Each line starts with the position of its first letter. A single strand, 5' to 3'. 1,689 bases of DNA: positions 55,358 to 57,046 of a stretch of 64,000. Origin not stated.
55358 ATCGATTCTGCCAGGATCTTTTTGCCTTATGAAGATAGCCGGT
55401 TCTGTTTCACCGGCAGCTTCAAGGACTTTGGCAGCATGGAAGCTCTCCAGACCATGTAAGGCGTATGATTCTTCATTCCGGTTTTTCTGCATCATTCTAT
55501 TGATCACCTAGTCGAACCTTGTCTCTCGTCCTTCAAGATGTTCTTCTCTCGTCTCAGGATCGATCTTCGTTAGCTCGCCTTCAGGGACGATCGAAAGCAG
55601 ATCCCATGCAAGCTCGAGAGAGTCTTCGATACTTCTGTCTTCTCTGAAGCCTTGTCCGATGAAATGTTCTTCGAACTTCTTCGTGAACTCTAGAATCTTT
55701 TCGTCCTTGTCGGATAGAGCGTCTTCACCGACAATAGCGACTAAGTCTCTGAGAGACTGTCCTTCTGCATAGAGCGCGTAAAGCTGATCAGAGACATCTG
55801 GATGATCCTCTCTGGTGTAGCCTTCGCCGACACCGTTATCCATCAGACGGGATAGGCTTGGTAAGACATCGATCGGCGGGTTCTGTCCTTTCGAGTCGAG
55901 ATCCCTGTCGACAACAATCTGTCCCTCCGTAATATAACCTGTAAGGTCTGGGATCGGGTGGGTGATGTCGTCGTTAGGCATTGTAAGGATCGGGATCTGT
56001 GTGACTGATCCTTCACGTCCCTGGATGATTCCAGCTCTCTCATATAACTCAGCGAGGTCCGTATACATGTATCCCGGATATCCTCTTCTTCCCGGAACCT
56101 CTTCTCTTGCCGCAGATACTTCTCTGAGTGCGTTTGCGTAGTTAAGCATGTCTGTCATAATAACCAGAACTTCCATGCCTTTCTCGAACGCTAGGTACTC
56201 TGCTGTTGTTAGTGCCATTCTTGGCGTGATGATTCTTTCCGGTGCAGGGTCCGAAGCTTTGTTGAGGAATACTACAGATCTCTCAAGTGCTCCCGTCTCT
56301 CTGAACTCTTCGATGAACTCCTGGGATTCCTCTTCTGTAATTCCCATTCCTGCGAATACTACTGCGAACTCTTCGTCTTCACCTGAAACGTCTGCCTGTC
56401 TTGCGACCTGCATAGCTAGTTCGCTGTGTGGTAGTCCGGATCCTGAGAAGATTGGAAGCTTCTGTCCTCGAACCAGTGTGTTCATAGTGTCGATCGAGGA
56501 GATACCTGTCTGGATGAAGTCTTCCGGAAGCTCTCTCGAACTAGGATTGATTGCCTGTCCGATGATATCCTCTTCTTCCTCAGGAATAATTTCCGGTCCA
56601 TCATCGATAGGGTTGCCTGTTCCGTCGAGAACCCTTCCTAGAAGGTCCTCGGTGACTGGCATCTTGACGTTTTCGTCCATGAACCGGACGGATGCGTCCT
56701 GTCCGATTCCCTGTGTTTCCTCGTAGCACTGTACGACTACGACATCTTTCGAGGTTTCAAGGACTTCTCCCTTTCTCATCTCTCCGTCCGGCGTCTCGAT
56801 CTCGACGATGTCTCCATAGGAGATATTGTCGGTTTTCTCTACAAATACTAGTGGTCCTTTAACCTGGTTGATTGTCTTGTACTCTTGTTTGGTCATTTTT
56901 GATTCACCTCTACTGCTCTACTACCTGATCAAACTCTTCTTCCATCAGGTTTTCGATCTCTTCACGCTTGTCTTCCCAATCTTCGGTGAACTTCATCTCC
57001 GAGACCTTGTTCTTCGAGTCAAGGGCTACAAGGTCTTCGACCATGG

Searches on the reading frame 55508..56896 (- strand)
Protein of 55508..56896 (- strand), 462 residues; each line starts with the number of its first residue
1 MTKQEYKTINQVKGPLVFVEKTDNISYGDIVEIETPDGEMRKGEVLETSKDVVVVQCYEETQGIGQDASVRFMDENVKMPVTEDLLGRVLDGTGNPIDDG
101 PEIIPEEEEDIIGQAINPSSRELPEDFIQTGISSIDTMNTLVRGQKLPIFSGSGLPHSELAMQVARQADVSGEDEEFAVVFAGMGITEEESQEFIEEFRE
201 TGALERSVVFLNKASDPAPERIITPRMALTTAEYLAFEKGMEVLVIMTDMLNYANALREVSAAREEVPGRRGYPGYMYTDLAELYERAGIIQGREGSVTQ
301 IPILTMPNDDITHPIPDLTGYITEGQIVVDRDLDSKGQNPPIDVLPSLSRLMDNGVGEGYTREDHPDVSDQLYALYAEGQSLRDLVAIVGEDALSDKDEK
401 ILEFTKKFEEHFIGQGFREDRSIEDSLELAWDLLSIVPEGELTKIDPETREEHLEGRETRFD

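Call 87: search_protein_families(library=pfam, proteins=[window:55508-56896:-], max_evalue=0.00001)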
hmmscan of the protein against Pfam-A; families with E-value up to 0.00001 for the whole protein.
window:55508-56896:- (462 aa): 3 families
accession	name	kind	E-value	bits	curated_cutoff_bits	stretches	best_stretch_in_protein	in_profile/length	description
PF00006.31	ATP-synt_ab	-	2.4e-81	272.8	29.5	1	131-349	1-213/213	ATP synthase alpha/beta family, nucleotide-binding domain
PF22919.1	ATP-synt_VA_C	-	2.2e-32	111.5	24.7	1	355-450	2-97/101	C-terminal domain of V and A type ATP synthase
PF02874.29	ATP-synt_ab_N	-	9.8e-12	45.7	20.9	1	9-72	1-67/69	ATP synthase alpha/beta family, beta-barrel domain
